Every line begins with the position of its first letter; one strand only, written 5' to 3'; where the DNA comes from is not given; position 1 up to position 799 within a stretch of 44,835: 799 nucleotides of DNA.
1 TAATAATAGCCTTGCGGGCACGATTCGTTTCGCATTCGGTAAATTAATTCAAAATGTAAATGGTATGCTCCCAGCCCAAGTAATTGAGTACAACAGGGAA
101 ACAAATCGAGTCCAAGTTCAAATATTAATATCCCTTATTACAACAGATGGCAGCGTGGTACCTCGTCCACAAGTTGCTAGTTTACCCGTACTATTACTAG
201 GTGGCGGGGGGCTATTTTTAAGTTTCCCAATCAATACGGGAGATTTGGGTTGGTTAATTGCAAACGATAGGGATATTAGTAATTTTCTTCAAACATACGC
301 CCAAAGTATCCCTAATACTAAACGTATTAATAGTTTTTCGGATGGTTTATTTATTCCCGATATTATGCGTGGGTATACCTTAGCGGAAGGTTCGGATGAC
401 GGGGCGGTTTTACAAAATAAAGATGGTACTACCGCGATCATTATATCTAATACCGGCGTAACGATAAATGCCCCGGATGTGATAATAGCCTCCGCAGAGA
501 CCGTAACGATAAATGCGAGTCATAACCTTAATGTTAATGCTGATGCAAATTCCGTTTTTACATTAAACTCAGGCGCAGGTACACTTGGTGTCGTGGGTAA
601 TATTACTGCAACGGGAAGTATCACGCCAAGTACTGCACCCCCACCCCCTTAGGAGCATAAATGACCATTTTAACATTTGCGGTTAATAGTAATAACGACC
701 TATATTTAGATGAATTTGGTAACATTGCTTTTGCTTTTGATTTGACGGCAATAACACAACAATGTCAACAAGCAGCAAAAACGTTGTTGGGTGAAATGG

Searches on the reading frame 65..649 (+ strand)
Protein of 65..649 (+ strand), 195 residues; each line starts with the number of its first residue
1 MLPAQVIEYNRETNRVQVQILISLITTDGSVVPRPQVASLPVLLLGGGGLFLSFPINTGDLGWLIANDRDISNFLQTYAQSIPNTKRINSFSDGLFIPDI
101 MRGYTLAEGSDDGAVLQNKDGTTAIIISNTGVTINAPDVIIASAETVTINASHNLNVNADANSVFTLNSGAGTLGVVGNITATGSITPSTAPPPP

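Call 29: search_protein_families(library=phrogs, alignment_id=A1, max_evalue=0.00001)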
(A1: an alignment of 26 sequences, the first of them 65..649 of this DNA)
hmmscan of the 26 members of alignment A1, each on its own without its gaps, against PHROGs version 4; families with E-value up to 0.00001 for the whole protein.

A. member 1, window:65-649:+ (195 aa): 0 families

B. families by the number of members that match (of 26 scanned): 65 families (the first 25 are shown)
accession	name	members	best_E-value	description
phrog_30637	-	2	6.1e-25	-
phrog_4660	-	1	3.2e-163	minor head protein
phrog_3778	-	1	3.6e-110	head maturation protease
phrog_146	-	1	4.2e-88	portal protein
phrog_324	-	1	1.3e-66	head morphogenesis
phrog_264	-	1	2.4e-64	major head protein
phrog_205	-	1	1.4e-58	tail sheath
phrog_2420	-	1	4.2e-55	tail fiber protein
phrog_6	-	1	3.6e-47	baseplate wedge subunit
phrog_530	-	1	3.5e-46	head maturation protease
phrog_2229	-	1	4.6e-46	head maturation protease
phrog_12864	-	1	7.3e-44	head maturation protease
phrog_222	-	1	1.4e-40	tail completion or Neck1 protein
phrog_587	-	1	2.6e-37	structural protein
phrog_19618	-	1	1.1e-35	tail collar protein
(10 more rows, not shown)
